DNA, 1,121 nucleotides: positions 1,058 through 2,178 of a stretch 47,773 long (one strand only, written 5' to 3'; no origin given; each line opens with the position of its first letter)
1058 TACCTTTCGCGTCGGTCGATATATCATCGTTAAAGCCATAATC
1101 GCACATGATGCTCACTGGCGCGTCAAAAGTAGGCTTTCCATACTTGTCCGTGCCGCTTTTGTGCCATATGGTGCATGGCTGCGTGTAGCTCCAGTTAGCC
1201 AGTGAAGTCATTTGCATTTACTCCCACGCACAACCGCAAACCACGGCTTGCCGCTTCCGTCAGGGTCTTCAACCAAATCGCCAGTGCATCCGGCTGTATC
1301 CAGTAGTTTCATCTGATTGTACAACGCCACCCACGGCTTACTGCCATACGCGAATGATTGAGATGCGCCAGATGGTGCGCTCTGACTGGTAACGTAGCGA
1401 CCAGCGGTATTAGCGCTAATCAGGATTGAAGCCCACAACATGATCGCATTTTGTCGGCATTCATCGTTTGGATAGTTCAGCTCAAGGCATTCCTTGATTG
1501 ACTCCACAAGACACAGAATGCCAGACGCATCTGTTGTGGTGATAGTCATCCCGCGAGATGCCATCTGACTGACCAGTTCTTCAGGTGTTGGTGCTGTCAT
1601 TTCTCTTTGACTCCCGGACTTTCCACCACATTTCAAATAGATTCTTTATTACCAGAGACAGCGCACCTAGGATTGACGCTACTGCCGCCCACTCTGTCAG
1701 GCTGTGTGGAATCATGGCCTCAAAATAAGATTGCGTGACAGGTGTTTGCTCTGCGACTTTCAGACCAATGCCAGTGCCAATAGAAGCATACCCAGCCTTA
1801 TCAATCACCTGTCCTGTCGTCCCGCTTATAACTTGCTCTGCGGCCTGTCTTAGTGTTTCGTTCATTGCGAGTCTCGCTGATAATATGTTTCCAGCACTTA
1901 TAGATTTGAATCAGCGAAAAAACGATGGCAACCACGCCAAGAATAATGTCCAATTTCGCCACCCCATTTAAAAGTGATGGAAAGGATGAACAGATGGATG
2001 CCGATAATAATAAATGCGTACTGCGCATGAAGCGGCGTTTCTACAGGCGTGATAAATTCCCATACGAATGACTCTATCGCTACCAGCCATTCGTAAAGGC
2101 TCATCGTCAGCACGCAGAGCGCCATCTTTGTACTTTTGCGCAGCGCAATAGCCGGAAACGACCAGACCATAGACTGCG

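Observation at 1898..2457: Multi-pass membrane protein and coupled small basic protein inside the head-tail joining block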

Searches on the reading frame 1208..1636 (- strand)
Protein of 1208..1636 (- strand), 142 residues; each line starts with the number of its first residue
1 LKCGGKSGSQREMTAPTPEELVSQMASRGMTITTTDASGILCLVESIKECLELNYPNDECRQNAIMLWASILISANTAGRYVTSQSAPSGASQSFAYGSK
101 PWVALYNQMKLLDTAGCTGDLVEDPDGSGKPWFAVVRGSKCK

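Call 4: search_protein_families(library=pfam, proteins=[window:1208-1636:-], max_evalue=0.1)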
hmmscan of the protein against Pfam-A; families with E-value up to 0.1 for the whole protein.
window:1208-1636:- (142 aa): 2 families
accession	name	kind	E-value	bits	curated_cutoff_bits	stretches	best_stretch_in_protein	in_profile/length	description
PF24085.1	DUF7370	-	2.3e-36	125.3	27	1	16-138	2-124/124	Family of unknown function (DUF7370)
PF11929.14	DUF3447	-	0.093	13.1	26.9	0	47-66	22-41/76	Domain of unknown function (DUF3447)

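Call 5: search_protein_families(library=phrogs, proteins=[window:1208-1636:-], max_evalue=0.01)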
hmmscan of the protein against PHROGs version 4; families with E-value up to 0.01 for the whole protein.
window:1208-1636:- (142 aa): 1 family
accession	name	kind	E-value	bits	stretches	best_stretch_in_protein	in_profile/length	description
phrog_786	-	unknown function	1.6e-44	152.1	1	14-142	2-128/128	-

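Call 39: search_dna_similar(query=window:1208-1597:-, collection=phages, mode=protein, rows=spread, max_rows=45, max_evalue=0.00001)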
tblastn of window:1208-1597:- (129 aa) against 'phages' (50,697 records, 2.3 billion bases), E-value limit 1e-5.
Records with a match: 254; places in all: 255; records where one place covers at least 80% of the query: 251.
Best place of each record, by identity: 95-99% 133; 90-95% 5; 80-90% 18; 60-80% 49; <60% 49.
By first word of the organism name: Salmonella 132; Klebsiella 56; Escherichia 26; Vibrio 7; Erwinia 6; Enterobacter 5; Shigella 4; Pseudomonas 4; Cronobacter 3; Aeromonas 2; and 8 more.
By host as written in the record: - 73; Klebsiella pneumoniae 32; Escherichia coli 11; Salmonella enterica subsp. enterica serovar Typhimurium 9; Salmonella enterica 8; Salmonella sp. 8; Escherichia coli K-12 5; Salmonella enterica subsp. enterica serovar Enteritidis 4; and 68 more.
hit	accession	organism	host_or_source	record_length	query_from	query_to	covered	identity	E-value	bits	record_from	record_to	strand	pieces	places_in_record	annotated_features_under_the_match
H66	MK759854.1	Shigella phage DS8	Shigella flexneri strain ATCC 29903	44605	1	129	100%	98.5%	7e-81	263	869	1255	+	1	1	hypothetical protein (x3)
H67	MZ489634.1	Salmonella phage D10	Salmonella enterica subsp. enterica ...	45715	1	129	100%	98.5%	7e-81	263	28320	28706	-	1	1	hypothetical protein (x3)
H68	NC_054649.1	Escherichia phage vB_EcoS_swi2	-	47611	1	129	100%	98.5%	7e-81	263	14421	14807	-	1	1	hypothetical protein (x2) | membrane protein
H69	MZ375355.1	Salmonella phage seszw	-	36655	2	129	99%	98.4%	3e-80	261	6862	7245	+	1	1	hypothetical protein (x3)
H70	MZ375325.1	Salmonella phage seszw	-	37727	2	129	99%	98.4%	3e-80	261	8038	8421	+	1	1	hypothetical protein (x3)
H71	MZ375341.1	Salmonella phage seszw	-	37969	2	129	99%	98.4%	3e-80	261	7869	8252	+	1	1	hypothetical protein (x3)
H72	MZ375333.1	Salmonella phage seszw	-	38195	2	129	99%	98.4%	3e-80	261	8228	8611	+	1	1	hypothetical protein (x3)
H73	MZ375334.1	Salmonella phage seszw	-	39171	2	129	99%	98.4%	3e-80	261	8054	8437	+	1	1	hypothetical protein (x3)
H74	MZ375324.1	Salmonella phage seszw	-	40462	2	129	99%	98.4%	3e-80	261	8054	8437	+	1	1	hypothetical protein (x3)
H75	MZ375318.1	Salmonella phage seszw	-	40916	2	129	99%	98.4%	3e-80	261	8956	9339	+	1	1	hypothetical protein (x3)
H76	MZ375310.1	Salmonella phage seszw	-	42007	2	129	99%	98.4%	3e-80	261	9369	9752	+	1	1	hypothetical protein (x3)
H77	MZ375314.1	Salmonella phage seszw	-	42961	2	129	99%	98.4%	3e-80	261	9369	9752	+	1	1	hypothetical protein (x3)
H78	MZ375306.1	Salmonella phage seszw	-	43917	2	129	99%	98.4%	3e-80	261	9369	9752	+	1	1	hypothetical protein (x3)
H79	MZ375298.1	Salmonella phage seszw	-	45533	2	129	99%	98.4%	3e-80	261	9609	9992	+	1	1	hypothetical protein (x3)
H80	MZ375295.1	Salmonella phage seszw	-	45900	2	129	99%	98.4%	3e-80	261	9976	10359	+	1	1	hypothetical protein (x3)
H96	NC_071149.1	Klebsiella phage vB_Kpn_ZCKp20p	Klebsiella pneumoniae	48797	2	129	99%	78.9%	2e-65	219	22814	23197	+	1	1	hypothetical protein (x2) | holin protein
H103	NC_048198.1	Erwinia phage vB_EhrS_59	Erwinia horticola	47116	4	128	97%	35.2%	5e-10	61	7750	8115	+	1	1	hypothetical protein (x2)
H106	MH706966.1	Enterobacteria phage mEp021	Escherichia coli str. K-12 substr. W3110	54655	4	117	88%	32.5%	4e-9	59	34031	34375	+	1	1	virion structural protein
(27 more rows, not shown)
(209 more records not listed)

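Call 40: get_annotated_region(hit=H69, flank=5000)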
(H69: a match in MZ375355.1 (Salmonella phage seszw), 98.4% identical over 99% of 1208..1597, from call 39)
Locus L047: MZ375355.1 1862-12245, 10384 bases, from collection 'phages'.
description: Mutant Salmonella phage seszw clone seszw_300L.2, complete genome.
organism: Salmonella phage seszw (NCBI taxid 2865759)
taxonomy: Viruses; Duplodnaviria; Heunggongvirae; Uroviricota; Caudoviricetes; Skatevirus
host: -; source: -; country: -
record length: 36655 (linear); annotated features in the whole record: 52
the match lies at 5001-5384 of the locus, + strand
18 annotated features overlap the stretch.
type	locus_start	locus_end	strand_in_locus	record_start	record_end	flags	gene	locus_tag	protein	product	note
CDS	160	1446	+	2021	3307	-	-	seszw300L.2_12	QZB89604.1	hypothetical protein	hypothetical protein CPT_Skate_037 [Salmonella phage Skate]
CDS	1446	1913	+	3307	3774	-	-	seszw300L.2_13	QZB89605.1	capsid decoration protein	capsid decoration protein [Salmonella phage Skate]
CDS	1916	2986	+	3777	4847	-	-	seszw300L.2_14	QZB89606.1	major coat protein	major coat protein [Salmonella phage Skate]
CDS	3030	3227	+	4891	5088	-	-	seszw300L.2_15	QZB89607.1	hypothetical protein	hypothetical protein CPT_Skate_040 [Salmonella phage Skate]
CDS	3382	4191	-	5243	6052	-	-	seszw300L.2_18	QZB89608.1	DNA binding protein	-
CDS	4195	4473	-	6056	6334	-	-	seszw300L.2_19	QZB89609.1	hypothetical protein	-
CDS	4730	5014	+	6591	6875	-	-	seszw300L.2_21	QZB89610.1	hypothetical protein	hypothetical protein CPT_Skate_047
CDS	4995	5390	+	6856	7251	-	-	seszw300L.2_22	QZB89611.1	hypothetical protein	-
CDS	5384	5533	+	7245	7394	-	-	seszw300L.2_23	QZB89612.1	hypothetical protein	-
CDS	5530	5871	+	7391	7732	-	-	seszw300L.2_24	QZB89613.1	hypothetical protein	hypothetical protein Seszw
CDS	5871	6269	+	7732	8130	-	-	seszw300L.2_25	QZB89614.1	hypothetical protein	hypothetical protein [Salmonella phage 64795_sal3]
CDS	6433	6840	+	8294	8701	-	-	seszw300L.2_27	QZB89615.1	hypothetical protein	-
CDS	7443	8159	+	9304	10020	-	-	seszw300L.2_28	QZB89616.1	tail tube protein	tail tube protein [Salmonella phage Skate]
CDS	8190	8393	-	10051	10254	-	-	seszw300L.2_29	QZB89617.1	hypothetical protein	hypothetical protein [Salmonella phage Akira]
CDS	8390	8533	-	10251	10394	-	-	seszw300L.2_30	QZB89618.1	hypothetical protein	hypothetical protein [Escherichia phage C1]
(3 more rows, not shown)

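Call 49: get_annotated_region(hit=H96, flank=4500)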
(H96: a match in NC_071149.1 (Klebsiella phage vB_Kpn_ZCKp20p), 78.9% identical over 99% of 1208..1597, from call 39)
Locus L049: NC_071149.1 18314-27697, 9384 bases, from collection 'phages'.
description: Klebsiella phage vB_Kpn_ZCKp20p, complete genome.
organism: Klebsiella phage vB_Kpn_ZCKp20p (NCBI taxid 2981580)
taxonomy: Viruses; Duplodnaviria; Heunggongvirae; Uroviricota; Caudoviricetes
host: Klebsiella pneumoniae; source: Medical sewage; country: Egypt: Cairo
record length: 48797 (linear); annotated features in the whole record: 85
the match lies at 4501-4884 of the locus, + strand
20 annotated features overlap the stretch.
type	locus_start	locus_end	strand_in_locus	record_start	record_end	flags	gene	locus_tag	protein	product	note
CDS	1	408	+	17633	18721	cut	-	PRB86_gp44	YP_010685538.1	major capsid protein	-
CDS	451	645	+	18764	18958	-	-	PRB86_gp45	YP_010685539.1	hypothetical protein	-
CDS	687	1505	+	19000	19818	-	-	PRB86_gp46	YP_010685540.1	hypothetical protein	-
CDS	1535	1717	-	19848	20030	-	-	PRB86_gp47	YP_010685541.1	hypothetical protein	-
CDS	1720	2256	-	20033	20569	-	-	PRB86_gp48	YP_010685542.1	DNA polymerase III beta subunit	-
CDS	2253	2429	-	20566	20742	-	-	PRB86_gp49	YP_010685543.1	hypothetical protein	-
CDS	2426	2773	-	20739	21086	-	-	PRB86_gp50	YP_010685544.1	hypothetical protein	-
CDS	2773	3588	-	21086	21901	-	-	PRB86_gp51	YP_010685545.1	hypothetical protein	-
CDS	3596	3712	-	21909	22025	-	-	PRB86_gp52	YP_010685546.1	ParB/RepB/Spo0J family partition protein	-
CDS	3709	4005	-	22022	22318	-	-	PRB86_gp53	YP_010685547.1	hypothetical protein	-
CDS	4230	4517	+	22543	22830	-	-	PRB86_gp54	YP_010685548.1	holin protein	-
CDS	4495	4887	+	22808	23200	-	-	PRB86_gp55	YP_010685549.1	hypothetical protein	-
CDS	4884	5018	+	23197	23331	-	-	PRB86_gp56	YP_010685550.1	hypothetical protein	-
CDS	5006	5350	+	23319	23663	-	-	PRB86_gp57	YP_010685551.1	minor capsid protein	-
CDS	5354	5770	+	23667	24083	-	-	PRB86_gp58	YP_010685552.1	minor capsid protein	-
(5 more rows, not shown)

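Call 54: find_related_loci(query=L049:4230-4514:+, collection=viral_contigs, flank=1500)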
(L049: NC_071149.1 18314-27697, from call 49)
Query L049:4230-4514:+ (95 aa) in viral_contigs; peptide patterns used: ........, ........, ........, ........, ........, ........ (x = any residue, [..] = any of these).
99 stretches matched a pattern; 77 encode a relative of the query (tblastn E <= 1e-3); 76 distinct loci.
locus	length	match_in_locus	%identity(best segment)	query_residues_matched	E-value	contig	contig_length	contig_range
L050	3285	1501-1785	100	1-95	9e-61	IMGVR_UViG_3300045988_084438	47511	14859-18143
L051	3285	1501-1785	100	1-95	9e-61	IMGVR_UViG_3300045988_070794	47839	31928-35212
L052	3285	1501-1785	100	1-95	9e-61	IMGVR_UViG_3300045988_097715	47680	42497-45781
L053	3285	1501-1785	100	1-95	9e-61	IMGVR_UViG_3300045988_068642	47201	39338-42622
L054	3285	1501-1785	100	1-95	9e-61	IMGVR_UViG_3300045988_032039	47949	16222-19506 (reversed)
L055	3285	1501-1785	100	1-95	9e-61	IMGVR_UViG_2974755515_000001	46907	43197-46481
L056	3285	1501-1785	100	1-95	9e-61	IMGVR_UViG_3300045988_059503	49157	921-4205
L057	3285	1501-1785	100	1-95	9e-61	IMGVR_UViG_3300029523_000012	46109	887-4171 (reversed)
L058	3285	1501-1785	100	1-95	9e-61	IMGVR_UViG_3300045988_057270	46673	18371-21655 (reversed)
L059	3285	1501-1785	100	1-95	9e-61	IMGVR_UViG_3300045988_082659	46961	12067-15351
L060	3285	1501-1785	100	1-95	9e-61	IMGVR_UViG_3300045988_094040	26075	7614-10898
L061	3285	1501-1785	100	1-95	9e-61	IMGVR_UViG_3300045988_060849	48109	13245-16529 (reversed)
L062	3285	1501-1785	100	1-95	9e-61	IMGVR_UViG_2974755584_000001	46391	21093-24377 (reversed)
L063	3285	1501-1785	100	1-95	9e-61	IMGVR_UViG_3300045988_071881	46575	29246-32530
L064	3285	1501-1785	100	1-95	9e-61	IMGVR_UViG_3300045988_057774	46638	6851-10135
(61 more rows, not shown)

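Call 65: get_annotated_region(hit=H103, flank=3500)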
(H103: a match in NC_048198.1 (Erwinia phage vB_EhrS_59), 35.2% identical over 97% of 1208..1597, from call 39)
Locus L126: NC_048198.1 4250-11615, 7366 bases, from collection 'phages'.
description: Erwinia phage vB_EhrS_59, complete genome.
organism: Erwinia phage vB_EhrS_59 (NCBI taxid 2283025)
taxonomy: Viruses; Duplodnaviria; Heunggongvirae; Uroviricota; Caudoviricetes; Feofaniavirus; Feofaniavirus Eho59
host: Erwinia horticola; source: -; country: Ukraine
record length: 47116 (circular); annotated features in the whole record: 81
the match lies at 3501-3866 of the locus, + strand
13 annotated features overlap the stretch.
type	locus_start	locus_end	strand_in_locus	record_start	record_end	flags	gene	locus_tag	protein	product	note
CDS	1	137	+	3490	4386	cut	-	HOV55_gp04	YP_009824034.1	head morphogenesis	YP_007237606.1 phage head morphogenesis [Cronobacter phage ENT47670]; CD Phage_Mu_F pfam04233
CDS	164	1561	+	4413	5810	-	-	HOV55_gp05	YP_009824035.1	DUF2213 domain-containing protein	YP_009322754.1 coat protein [Salmonella phage IME207]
CDS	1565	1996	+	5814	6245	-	-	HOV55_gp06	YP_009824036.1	head decoration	G0ZND8 Decoration protein [Cronobacter phage ES2]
CDS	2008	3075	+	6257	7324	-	-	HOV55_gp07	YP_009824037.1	virion structural protein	A0A2I7RQD1 Major capsid protein [Vibrio phage 1.214.O._10N.222.54.F11]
CDS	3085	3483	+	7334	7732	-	-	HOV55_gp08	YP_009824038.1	hypothetical protein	-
CDS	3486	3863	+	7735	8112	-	-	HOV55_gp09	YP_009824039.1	hypothetical protein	-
CDS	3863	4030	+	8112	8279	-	-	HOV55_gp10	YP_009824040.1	hypothetical protein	-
CDS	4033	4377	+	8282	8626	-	-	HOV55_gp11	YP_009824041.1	hypothetical protein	-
CDS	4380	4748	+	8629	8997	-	-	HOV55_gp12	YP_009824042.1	HK97 gp10 family protein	-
CDS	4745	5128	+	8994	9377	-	-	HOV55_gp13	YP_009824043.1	hypothetical protein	-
CDS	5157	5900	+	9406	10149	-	-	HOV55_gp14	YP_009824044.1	major tail protein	YP_007237613.1 major tail subunit [Cronobacter ENT47670]; CD: pfam02368 Big_2; Phage_tail_2 pfam06199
CDS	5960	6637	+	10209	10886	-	-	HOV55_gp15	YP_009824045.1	DUF6246 family protein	-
CDS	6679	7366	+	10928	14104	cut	-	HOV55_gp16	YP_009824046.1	tail length tape measure protein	CD tape_meas_nterm TIGR02675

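Call 66: get_annotated_region(hit=H106, flank=3500)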
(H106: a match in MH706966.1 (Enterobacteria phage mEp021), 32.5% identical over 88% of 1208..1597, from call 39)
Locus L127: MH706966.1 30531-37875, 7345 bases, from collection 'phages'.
description: Enterobacteria phage mEp021, complete genome.
organism: Enterobacteria phage mEp021 (NCBI taxid 1150757)
taxonomy: Viruses; Duplodnaviria; Heunggongvirae; Uroviricota; Caudoviricetes
host: Escherichia coli str. K-12 substr. W3110; source: -; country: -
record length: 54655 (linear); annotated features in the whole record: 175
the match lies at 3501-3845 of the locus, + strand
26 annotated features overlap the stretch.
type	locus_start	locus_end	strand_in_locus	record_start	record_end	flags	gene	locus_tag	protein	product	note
CDS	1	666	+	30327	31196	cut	-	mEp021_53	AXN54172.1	head morphogenesis protein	-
regulatory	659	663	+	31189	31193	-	-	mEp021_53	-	ribosome_binding_site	GGGAG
CDS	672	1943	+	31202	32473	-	-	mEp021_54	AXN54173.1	hypothetical protein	-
regulatory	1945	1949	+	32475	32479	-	-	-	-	ribosome_binding_site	AGGTG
CDS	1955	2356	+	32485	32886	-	-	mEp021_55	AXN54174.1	virion structural protein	-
regulatory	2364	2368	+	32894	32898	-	-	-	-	ribosome_binding_site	AGGTG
CDS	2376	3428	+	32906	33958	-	-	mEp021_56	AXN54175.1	virion structural protein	-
regulatory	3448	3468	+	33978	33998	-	-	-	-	terminator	TERM_7; score=100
regulatory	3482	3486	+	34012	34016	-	-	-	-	ribosome_binding_site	TGGAG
CDS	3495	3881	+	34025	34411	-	-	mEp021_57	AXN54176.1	virion structural protein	-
regulatory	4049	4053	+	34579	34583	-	-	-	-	ribosome_binding_site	TGGAG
CDS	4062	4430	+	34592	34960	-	-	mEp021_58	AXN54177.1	virion structural protein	-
regulatory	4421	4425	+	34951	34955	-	-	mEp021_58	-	ribosome_binding_site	AGGAG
CDS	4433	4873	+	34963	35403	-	-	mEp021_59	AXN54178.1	hypothetical protein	-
regulatory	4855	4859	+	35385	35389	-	-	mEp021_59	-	ribosome_binding_site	AGAAG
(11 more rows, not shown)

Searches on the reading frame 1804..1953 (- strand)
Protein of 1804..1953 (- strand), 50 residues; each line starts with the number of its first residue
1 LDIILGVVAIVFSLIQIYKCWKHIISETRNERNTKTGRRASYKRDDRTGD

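Call 56: search_protein_families(library=ncbifam, proteins=[window:1804-1953:-], max_evalue=1)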
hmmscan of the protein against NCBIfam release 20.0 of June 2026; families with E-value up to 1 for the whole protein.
seq(50 aa): 1 family
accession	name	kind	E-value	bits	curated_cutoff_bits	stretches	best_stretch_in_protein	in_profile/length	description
NF033425.2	PSM_alpha_1_2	equivalog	0.13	12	30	1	1-15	1-15/21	alpha-1/alpha-2 family phenol-soluble modulin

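Call 57: search_protein_families(library=padloc, proteins=[window:1804-1953:-], max_evalue=1)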
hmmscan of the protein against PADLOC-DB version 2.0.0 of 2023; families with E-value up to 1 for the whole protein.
seq(50 aa): 0 families

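Call 58: search_protein_families(library=phrogs, proteins=[window:1804-1953:-], max_evalue=1)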
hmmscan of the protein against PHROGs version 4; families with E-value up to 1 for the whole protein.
seq(50 aa): 2 families
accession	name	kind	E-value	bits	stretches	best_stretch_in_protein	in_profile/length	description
phrog_14464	-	moron, auxiliary metabolic gene and host takeover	0.053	14.6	1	3-35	14-46/59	membrane protein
phrog_3913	-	unknown function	0.14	13.4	1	1-33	3-36/89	-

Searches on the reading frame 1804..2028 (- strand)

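Call 58: search_protein_families(library=phrogs, proteins=[window:1804-2028:-], max_evalue=1)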
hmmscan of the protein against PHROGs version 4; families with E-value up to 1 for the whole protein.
seq(75 aa): 2 families
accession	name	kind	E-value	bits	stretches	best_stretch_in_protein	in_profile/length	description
phrog_14464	-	moron, auxiliary metabolic gene and host takeover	0.045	14.8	1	26-60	12-46/59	membrane protein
phrog_3913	-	unknown function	0.32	12.3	1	26-57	3-35/89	-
